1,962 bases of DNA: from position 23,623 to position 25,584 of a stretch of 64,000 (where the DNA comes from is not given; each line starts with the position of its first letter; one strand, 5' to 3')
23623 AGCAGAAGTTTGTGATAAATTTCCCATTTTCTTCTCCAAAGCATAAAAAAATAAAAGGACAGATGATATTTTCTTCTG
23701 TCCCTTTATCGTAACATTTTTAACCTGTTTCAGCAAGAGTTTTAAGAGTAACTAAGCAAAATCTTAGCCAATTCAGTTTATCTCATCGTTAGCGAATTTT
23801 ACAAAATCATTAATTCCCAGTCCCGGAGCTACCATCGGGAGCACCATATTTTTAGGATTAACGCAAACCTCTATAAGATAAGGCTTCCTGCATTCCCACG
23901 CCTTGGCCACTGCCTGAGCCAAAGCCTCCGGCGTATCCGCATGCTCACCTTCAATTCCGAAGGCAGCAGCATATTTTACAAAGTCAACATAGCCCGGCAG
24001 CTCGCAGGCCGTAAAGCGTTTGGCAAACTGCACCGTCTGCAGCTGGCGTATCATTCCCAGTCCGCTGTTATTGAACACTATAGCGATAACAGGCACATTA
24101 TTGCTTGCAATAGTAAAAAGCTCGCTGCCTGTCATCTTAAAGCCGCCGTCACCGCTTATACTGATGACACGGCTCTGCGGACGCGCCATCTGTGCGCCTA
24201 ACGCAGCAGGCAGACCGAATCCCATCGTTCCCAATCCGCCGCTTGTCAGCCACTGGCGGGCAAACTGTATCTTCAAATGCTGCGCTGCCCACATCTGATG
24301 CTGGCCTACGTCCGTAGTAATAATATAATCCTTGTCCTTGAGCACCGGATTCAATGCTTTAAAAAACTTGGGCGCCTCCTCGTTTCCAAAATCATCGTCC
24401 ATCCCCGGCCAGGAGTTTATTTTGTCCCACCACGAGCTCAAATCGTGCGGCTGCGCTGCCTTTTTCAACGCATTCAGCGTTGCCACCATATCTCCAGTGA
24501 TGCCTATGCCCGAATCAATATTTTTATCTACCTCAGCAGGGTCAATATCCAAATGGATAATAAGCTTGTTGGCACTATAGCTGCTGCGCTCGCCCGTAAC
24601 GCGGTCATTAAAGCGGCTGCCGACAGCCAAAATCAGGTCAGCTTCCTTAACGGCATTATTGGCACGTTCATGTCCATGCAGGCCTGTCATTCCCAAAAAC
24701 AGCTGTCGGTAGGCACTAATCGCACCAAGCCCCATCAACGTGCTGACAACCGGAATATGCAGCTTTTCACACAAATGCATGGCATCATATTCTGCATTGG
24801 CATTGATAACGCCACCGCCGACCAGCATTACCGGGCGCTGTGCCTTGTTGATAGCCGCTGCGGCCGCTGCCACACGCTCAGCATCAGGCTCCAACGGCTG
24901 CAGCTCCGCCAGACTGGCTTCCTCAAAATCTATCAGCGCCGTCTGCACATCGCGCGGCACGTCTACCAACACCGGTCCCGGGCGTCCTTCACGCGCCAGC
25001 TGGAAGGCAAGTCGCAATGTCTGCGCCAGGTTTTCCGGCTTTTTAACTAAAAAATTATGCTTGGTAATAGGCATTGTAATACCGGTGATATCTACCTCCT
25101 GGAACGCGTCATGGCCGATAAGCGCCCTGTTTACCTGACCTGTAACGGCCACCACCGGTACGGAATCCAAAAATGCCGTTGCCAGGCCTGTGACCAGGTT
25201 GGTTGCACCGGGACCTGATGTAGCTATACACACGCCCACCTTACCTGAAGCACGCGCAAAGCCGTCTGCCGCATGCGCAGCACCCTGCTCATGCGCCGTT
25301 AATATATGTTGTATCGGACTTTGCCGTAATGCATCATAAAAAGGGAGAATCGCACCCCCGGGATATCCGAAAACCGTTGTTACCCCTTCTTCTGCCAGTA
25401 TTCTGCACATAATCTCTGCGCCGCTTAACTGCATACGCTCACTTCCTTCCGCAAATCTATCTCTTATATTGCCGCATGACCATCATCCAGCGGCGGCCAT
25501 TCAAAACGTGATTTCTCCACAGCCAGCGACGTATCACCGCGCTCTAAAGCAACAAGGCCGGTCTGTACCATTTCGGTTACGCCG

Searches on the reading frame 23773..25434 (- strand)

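Call 35: search_protein_families(library=padloc, proteins=[window:23773-25434:-], max_evalue=0.00001)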
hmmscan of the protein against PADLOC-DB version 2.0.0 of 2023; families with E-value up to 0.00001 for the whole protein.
window:23773-25434:- (553 aa): 0 families

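Call 36: search_protein_families(library=ncbifam, proteins=[window:23773-25434:-], max_evalue=0.00001)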
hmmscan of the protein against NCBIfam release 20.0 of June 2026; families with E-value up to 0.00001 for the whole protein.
window:23773-25434:- (553 aa): 54 families (the best 25 are shown)
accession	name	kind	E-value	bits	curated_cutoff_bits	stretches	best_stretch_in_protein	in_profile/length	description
TIGR00118.1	acolac_lg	equivalog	3.9e-204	679.2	538.35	1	3-546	1-555/557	biosynthetic-type acetolactate synthase large subunit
NF004710.0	PRK06048.1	equivalog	2.2e-195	650.4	976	1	2-546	7-558/561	acetolactate synthase large subunit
NF004919.0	PRK06276.1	equivalog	1.9e-194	647.3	866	1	4-548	2-560/582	acetolactate synthase large subunit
NF006524.0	PRK08978.1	equivalog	3.1e-189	629.8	738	1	4-542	2-541/548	acetolactate synthase 2 catalytic subunit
NF005824.0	PRK07710.1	equivalog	3.5e-176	586.9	976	1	2-545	16-568/573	acetolactate synthase large subunit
NF005860.0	PRK07789.1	equivalog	3.7e-176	587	881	1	2-549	33-601/615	acetolactate synthase large subunit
NF005651.0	PRK07418.1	subfamily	4.4e-175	583.4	942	1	2-547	18-581/617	acetolactate synthase large subunit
NF006016.1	PRK08155.1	equivalog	2.7e-174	580.7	870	1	1-541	1-548/554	acetolactate synthase large subunit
NF005228.0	PRK06725.1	equivalog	6e-174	579.4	991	1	3-545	16-565/571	acetolactate synthase large subunit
NF006319.0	PRK08527.1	equivalog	1.6e-169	565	905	1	1-546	2-559/565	acetolactate synthase large subunit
NF006581.0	PRK09107.1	equivalog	2.6e-167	557.7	974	1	2-545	10-573/595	acetolactate synthase 3 large subunit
NF005409.0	PRK06965.1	equivalog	1.8e-156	522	1035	1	3-547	21-583/587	acetolactate synthase 3 catalytic subunit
NF005584.0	PRK07282.1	equivalog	5.9e-155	517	970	1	4-541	11-556/566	acetolactate synthase large subunit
NF005058.0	PRK06466.1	equivalog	1.2e-154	515.9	951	1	2-538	3-560/574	acetolactate synthase 3 large subunit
NF005936.0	PRK07979.1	equivalog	8.1e-146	486.7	1080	1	3-543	4-565/574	acetolactate synthase 3 large subunit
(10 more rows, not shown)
